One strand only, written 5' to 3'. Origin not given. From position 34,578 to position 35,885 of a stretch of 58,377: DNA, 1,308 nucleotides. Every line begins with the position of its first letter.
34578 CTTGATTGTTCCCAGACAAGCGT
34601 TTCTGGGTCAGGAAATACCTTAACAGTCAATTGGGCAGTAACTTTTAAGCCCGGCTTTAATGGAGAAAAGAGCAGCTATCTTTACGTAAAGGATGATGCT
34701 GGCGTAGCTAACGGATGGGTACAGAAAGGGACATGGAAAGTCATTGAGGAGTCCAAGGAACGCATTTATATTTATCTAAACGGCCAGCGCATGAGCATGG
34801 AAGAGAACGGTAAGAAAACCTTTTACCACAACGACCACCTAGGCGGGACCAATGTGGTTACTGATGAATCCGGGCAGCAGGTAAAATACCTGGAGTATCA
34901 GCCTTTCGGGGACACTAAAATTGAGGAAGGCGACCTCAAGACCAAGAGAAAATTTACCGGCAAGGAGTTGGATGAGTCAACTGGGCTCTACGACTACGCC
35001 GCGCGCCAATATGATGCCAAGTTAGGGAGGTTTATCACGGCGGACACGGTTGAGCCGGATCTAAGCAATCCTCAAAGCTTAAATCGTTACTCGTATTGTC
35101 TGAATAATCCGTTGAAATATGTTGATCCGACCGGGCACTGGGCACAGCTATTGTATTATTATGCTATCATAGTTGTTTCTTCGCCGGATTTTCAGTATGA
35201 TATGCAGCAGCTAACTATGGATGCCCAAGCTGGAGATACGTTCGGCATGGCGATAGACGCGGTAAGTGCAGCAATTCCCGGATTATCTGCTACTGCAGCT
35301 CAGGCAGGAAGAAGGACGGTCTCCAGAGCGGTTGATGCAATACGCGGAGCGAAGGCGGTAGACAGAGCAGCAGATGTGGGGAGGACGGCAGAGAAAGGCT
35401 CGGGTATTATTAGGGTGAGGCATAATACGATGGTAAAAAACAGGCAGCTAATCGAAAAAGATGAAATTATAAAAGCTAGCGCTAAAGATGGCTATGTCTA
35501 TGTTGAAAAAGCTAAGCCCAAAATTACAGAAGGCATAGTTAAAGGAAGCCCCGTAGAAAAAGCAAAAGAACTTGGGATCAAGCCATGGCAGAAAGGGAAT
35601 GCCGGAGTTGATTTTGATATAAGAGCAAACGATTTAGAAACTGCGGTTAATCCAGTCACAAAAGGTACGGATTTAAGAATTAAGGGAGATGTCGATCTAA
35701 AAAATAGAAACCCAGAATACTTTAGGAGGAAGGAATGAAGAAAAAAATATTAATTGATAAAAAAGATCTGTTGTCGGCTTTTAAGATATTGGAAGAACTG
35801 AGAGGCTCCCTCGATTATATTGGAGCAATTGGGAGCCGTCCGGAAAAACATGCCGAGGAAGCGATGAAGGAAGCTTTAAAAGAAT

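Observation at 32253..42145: Split Rhs: shell and core-plus-toxin encoded as two separately secreted proteins with complementary breakpoints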

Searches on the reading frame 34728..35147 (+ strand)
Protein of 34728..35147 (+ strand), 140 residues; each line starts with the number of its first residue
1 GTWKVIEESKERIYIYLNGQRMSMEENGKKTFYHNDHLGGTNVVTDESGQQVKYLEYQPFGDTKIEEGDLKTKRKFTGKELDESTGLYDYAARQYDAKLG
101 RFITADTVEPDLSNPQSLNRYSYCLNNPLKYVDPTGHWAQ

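Call 41: find_related_loci(query=A2, collection=genome_contigs, flank=10000)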
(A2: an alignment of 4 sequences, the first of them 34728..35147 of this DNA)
Query A2 (140 aa) in genome_contigs; peptide patterns used: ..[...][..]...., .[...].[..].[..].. (x = any residue, [..] = any of these).
153 stretches matched a pattern; 35 encode a relative of the query (tblastn E <= 1e-3); 35 distinct loci.
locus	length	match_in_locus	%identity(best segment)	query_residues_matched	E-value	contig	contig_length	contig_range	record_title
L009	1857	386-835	67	2-136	8e-69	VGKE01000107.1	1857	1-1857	MAG: Candidatus Nealsonbacteria bacterium isolate M_DeepCast_400m_m2_122 M_DeepCast_400m_m2_122_Ga0194112_10164109, whol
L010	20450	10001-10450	65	2-136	2e-64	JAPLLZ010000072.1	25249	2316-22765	MAG: Candidatus Omnitrophota bacterium isolate LacPavin_0419_WC90_MAG_39_8 LacPavin_0419_WC90_scaffold_145103, whole gen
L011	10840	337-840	47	1-139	1e-41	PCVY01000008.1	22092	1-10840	MAG: Candidatus Omnitrophica bacterium CG11_big_fil_rev_8_21_14_0_20_45_26 CG11_8_21_14_0.20_scaffold_1267_c, whole geno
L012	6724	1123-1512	54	14-137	7e-41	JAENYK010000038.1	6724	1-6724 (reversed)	MAG: Halothermothrix sp. isolate B5_bin.9 B5_bin9_NODE_1135_length_6724_cov_105.036437, whole genome shotgun sequence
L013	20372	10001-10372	52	14-138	8e-39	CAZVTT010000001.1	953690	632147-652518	MAG TPA_asm: uncultured Gammaproteobacteria bacterium isolate SRP292972_co1_32 genome assembly, contig: NODE_3_length_95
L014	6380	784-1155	48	14-137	4e-38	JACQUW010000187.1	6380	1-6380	MAG: Deltaproteobacteria bacterium isolate NC_groundwater_1447_Ag_S-0.65um_55_23 S_p65_S5_coassembly_k141_2340880, whole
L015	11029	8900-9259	51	17-137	4e-36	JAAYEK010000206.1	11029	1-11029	MAG: Bacillota bacterium isolate AS06rmzACSIP_96 545268_AS06, whole genome shotgun sequence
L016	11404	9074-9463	49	14-137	1e-35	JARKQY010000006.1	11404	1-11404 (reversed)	MAG: Bacillota bacterium isolate Reactor_metabat.58 k141_539365, whole genome shotgun sequence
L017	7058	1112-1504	47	14-137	2e-35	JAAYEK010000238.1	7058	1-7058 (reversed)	MAG: Bacillota bacterium isolate AS06rmzACSIP_96 615945_AS06, whole genome shotgun sequence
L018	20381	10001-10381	46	14-140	8e-35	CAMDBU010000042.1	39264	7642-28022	MAG: Syntrophobacter sp. SbD2 isolate MaH-04nov19-76 genome assembly, contig: MaH-04nov19-C2286, whole genome shotgun se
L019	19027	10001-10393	44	11-139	2e-34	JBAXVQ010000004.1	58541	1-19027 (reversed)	MAG: bacterium isolate ELA691 MAG691_4, whole genome shotgun sequence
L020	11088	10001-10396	46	14-138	3e-34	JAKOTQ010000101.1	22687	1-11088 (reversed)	MAG: Bacillota bacterium isolate CAAI_maxbin.029 k201_765362, whole genome shotgun sequence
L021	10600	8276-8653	45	14-137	1e-32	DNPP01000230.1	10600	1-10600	MAG TPA_asm: Bacillota bacterium isolate UBA8346 contig_1347, whole genome shotgun sequence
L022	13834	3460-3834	47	14-138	3e-32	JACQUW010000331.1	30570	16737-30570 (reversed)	MAG: Deltaproteobacteria bacterium isolate NC_groundwater_1447_Ag_S-0.65um_55_23 S_p65_S5_coassembly_k141_4025559, whole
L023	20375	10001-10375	49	14-138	6e-32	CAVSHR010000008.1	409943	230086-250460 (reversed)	MAG: uncultured delta proteobacterium isolate MFD05684.bin.2.48 genome assembly, contig: contig_53365, whole genome shot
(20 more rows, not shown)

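Call 64: search_solved_structures(query=window:34728-35147:+, max_evalue=0.001, show_alignments=3)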
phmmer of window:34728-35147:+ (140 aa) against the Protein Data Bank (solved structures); distinct sequences matched with E-value up to 0.001: 36.
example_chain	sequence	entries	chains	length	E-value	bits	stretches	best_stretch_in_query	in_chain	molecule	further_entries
8h8a_A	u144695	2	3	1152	6.9e-12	49.1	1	22-136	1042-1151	Putative Rhs-family protein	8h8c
8fjp_A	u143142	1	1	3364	5e-11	46.3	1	29-138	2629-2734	salivary gland surface protein 1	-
8h8b_A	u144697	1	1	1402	5.3e-11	46.3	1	22-137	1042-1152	Putative Rhs-family protein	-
9on3_A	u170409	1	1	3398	9.7e-10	42.2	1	13-139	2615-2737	SGS4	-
7q97_A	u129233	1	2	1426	6.4e-09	39.5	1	29-136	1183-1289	Rhs family protein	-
6l7i_G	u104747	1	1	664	1.3e-08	38.6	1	23-136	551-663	TccC2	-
6sup_A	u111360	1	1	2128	1.7e-08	38.1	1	16-136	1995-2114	TcdB2,TccC3,Cell division control protein 42 homolog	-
6suq_A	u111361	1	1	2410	1.8e-08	38.1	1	16-136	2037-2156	TcdB2,TccC3,Genome polyprotein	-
6suf_F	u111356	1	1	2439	1.8e-08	38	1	16-136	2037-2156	TcdB2,TccC3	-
6h6e_F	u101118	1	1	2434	1.8e-08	38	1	16-136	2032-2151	TcdB2,TccC3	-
6h6g_A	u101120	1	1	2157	2e-08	37.9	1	16-136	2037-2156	TcdB2,TccC3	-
4o9x_A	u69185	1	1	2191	2.1e-08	37.8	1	16-136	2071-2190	TcdB2, TccC3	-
5kis_B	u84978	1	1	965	3.9e-08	36.9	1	30-136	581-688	RHS2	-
6sue_F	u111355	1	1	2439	1.2e-07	35.4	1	16-136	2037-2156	TcdB2,TccC3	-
6h6f_F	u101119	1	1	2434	1.2e-07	35.4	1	16-136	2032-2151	TcdB2,TccC3,TccC3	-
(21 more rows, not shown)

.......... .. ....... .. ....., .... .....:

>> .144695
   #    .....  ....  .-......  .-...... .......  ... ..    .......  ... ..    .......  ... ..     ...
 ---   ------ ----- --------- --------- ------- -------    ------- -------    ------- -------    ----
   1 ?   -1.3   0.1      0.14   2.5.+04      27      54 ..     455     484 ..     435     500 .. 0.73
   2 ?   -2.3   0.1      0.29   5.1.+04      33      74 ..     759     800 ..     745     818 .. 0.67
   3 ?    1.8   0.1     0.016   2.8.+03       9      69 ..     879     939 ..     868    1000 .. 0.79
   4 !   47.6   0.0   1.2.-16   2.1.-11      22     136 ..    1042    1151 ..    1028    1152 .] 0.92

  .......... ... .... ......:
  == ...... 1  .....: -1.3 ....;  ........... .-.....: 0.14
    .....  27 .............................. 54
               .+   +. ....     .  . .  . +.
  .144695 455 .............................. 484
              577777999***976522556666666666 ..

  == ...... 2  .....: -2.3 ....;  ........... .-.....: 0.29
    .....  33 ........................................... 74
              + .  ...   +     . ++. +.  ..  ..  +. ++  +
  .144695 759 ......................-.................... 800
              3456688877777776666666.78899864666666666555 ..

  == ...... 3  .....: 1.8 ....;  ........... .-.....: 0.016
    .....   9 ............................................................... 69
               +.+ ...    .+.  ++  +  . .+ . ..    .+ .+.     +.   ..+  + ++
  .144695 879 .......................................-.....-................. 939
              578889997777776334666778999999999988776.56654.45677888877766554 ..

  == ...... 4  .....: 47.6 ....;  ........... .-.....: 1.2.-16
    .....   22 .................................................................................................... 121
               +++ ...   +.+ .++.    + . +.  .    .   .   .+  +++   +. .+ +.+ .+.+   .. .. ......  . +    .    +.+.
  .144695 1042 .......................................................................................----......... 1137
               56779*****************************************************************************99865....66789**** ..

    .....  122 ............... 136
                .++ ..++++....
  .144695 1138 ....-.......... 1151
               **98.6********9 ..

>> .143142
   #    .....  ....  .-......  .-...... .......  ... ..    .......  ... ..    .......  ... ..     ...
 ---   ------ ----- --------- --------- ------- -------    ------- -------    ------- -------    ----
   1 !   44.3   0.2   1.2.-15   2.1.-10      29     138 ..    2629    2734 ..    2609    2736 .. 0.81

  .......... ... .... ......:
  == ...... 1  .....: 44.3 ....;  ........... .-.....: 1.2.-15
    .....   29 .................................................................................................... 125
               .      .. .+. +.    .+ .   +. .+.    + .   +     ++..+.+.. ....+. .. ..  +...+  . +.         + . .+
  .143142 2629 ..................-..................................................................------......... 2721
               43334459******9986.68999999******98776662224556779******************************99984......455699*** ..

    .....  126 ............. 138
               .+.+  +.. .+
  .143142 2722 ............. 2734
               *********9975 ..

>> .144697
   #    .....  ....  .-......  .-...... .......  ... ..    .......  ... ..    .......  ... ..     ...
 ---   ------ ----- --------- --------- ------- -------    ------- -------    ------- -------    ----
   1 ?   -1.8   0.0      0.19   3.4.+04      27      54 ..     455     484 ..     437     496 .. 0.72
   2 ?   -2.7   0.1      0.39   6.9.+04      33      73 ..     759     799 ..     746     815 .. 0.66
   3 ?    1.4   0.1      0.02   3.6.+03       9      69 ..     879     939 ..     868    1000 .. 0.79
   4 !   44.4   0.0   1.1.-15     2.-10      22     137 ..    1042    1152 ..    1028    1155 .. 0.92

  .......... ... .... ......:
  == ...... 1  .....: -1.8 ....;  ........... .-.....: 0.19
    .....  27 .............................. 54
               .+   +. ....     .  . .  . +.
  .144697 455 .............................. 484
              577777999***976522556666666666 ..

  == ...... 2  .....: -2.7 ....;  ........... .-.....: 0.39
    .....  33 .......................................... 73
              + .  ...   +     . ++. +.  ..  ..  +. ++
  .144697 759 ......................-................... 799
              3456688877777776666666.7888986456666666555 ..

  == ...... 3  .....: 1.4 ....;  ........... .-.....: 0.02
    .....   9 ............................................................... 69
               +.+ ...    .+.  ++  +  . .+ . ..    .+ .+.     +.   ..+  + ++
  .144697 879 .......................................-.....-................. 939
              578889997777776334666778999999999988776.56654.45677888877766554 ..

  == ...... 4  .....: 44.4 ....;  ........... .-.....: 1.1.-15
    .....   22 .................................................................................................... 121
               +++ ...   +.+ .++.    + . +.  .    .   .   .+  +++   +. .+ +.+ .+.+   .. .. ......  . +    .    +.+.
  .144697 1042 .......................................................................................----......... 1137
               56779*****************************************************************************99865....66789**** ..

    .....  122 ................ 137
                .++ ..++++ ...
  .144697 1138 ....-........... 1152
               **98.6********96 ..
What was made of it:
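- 34755..35138 (+): Last shell hairpin plus Rhs core plug (aa 835-962), ending in the DPTGH autocleavage motif. It aligns to the extreme C-terminal 110-120 residues of solved TccC3, TccC2, YenC2 and Rhs cocoons (call 64).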

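Call 69: find_homologous_proteins(query=window:34728-35147:+, max_evalue=1e-10)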
Query window:34728-35147:+ (140 aa): 56 proteins with E <= 1e-10 among 517 candidates.
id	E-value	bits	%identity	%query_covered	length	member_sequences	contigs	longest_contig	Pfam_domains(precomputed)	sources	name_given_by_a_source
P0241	1.7e-33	134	58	81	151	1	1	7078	PF25023.2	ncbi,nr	ncbi:MAG: hypothetical protein A2144_11670 [Chloroflexi bacterium RBG_16_50_9]|nr:MAG: hypothetical 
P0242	2.1e-33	134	52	91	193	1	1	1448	PF25023.2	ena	-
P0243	2.2e-33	133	49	96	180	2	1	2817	PF25023.2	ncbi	-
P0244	3.2e-33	133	53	83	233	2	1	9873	PF25023.2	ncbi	-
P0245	6.1e-33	132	57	76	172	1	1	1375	PF25023.2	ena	-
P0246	1.8e-32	130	53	83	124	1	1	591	PF25023.2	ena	-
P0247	8.5e-32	128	49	87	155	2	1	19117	PF25023.2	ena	-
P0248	1.1e-31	128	51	87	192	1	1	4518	PF25023.2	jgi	jgi:RHS repeat-associated protein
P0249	1.1e-31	128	53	86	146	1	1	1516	PF25023.2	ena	-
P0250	4.3e-31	126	54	85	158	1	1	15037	PF25023.2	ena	-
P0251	3.0e-30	123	50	85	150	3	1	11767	PF25023.2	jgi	jgi:RHS repeat-associated protein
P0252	4.1e-29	120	68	60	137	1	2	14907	-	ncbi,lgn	-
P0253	9.6e-29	118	53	80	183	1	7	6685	-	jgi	jgi:RHS repeat-associated protein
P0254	1.7e-28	118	50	78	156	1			PF25023.2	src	-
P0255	2.3e-28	117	55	79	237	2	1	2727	PF25023.2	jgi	jgi:RHS repeat-associated protein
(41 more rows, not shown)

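Call 71: search_protein_representatives(protein=window:34728-35147:+)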
Query: 140 residues. Proteins with E-value up to 0.001 (for the whole library): 203650; up to 1e-10: 56019; up to 1e-30: 761. The best 150 are listed.
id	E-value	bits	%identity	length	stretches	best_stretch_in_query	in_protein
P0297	5.2e-62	224.6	65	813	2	9-137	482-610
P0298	1.6e-59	216.5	69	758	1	4-137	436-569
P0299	2.4e-59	216.0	71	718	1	3-137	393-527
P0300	3.1e-59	215.6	71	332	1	12-139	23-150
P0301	4.8e-55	202.0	46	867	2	14-138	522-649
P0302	9.9e-55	201.0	73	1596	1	4-136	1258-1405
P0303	2.5e-53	196.4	74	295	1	24-139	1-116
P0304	2.1e-52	193.4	75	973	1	11-136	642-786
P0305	1.3e-50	187.6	75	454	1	11-136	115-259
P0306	9.9e-50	184.8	64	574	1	9-138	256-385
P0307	2.1e-49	183.7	74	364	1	33-139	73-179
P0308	6.2e-47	175.7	73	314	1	24-137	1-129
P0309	1.3e-45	171.4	72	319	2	24-109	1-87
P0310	6.8e-45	169.1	64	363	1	10-139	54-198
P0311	2.4e-44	167.3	60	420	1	8-139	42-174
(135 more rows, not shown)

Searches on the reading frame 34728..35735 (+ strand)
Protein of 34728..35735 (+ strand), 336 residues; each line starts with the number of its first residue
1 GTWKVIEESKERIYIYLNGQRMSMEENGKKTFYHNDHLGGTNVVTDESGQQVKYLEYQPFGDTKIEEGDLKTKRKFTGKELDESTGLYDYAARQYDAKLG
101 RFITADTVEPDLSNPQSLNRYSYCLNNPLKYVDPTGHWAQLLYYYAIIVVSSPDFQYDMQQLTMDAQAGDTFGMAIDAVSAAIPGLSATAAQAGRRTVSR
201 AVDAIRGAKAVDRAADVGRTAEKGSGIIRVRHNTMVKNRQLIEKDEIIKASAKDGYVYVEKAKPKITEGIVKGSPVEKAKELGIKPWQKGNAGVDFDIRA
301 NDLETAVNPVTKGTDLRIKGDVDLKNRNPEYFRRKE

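Call 80: predict_structure(alignment_id=A4)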
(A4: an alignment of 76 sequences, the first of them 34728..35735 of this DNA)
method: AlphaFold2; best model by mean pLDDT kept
length: 336 residues; sequences in the alignment: 76
mean_pLDDT: 61.7   pTM: 0.40
mean pLDDT of the five models: 61.7, 60.2, 60.2, 57.6, 56.8
residues with pLDDT >= 90: 61; 70-90: 58; 50-70: 87; < 50: 130
segments of 3 or more residues with pLDDT < 50: 124-126, 128-130, 165-167, 184-186, 204-274, 287-322, 331-336
pLDDT, mean of each block of 10 residues (from residue 1): 88 92 95 89 96 90 90 86 90 85 72 62 50 61 75 62 51 56 52 56 44 35 31 34 40 45 41 54 56 37 42 39 50 44
secondary structure, 60 per line:
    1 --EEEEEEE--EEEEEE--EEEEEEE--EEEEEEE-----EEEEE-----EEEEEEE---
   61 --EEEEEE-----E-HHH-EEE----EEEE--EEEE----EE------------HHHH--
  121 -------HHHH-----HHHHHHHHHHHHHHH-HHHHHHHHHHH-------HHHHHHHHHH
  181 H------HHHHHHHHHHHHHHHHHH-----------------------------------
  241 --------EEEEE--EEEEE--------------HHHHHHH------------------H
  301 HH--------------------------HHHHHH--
elements in order: E3-9 E12-17 E20-26 E29-35 E41-45 E51-57 E63-68 E80-82 E87-90 E93-96 H115-118 H128-131 H137-151 H153-163 H171-181 H188-205 E249-253 E256-260 H275-281 H329-334
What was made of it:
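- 35139..35735 (+): Variable C-terminal toxin region (199 aa). The structure was not resolved, with pLDDT below 50 over most of it (call 80).
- On Two-polypeptide Rhs (proposed here): The plug alone folds as hairpins, with block-mean pLDDT 85-96 (call 80).
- AlphaFold2 folds the plug hairpins confidently on their own (call 80).
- Tried and rejected: The AlphaFold2 model of the C-terminal region is unreliable, with pLDDT below 50 over most of it (call 80).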

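Call 83: fold_search(model_id=the predicted structure, library=pdb)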
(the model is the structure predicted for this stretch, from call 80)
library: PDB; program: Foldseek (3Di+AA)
matches with E <= 10: 114; with E <= 0.001: 36
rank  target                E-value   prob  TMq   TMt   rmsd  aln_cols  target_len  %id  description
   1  6vhh_A                1.7e-06  1.00  0.27  0.06   4.7       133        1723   22  Human Teneurin-2 and human Latrophilin-3 binary complex (released 2020-06-03)
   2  8r50_A                1.9e-06  1.00  0.28  0.06   7.4       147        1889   22  Mouse teneurin-3 compact dimer - A1B1 isoform (released 2024-05-08)
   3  6fb3_A                2.2e-06  1.00  0.27  0.06   6.2       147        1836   20  Teneurin 2 Partial Extracellular Domain (released 2018-03-28)
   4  8r51_A                2.2e-06  1.00  0.28  0.06   9.1       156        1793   22  Mouse teneurin-3 non-compact subunit - A1B1 isoform (released 2024-05-08)
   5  6ske_A                2.8e-06  1.00  0.27  0.06   6.6       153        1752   22  Teneurin 2 in complex with Latrophilin 2 Lec domain (released 2020-02-12)
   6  9g2f_A                3.1e-06  1.00  0.27  0.06   5.3       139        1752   24  Mouse Teneurin2 dimer variant A1B1 (released 2026-01-21)
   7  8fjp_A                3.3e-06  1.00  0.28  0.04  12.1       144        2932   30  Cryo-EM structure of native mosquito salivary gland surface protein 1 (SGS1) (released 2023-03-01)
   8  9ifo_A                3.7e-06  1.00  0.30  0.08   6.8       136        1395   25  Structure of Teneurin-Like Protein (TLP) (released 2026-03-11)
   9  9g2h_A                3.7e-06  1.00  0.27  0.07   5.3       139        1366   24  Mouse Teneurin2 dimer variant A1B0 (released 2026-01-21)
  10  9g42_A                3.7e-06  1.00  0.27  0.06   5.3       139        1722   24  Mouse Teneurin2 dimer variant A0B0 (released 2026-01-21)
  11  6fay                  4.5e-06  1.00  0.28  0.07   4.7       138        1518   24  Teneurin3 monomer (released 2018-03-28)
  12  8r54_A                4.5e-06  1.00  0.28  0.05   5.9       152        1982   22  Mouse teneurin-3 non-compact subunit - A0B0 isoform (released 2024-05-08)
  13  7ban_A                7.2e-06  1.00  0.26  0.05   4.8       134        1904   21  human Teneurin4 Mut C2 (released 2022-01-12)
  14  9g41_A                7.2e-06  1.00  0.27  0.07   5.7       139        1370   24  Mouse Teneurin2 dimer variant A0B1 (released 2026-01-21)
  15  4igl_B                7.2e-06  1.00  0.27  0.14   7.8       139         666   24  Structure of the RHS-repeat containing BC component of the secreted ABC toxin complex from Yersinia entomophaga (released 2013-08-07)
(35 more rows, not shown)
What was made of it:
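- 34755..35138 (+): AlphaFold2 gives beta-hairpins with block-mean pLDDT 85-96, and Foldseek matches the teneurin, TcC and Rhs plug regions (calls 80, 83).
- Closest known: Teneurins and bacterial teneurin-like proteins. Same: They are the top Foldseek matches of the plug model (call 83).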

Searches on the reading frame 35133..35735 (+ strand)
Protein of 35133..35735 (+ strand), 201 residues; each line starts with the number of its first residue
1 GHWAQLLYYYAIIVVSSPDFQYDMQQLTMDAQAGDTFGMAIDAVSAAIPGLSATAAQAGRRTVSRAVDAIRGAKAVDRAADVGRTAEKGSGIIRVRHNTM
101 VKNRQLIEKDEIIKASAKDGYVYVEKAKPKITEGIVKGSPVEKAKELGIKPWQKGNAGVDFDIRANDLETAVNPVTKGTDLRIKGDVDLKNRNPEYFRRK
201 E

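Call 54: search_protein_families(library=pfam, proteins=[window:35133-35735:+], max_evalue=1)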
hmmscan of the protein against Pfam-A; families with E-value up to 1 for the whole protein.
seq(201 aa): 2 families
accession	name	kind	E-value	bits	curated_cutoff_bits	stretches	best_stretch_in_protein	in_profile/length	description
PF15633.11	Tox-ART-HYD1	-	0.068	14.2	25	1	95-190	1-96/97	HYD1 signature containing ADP-ribosyltransferase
PF13116.12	YhdP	-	0.15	10.3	46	1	19-53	562-596/1224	YhdP protein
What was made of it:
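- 35139..35735 (+): There is only a weak, full-length Tox-ART-HYD1 match, E = 0.068 (call 54).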
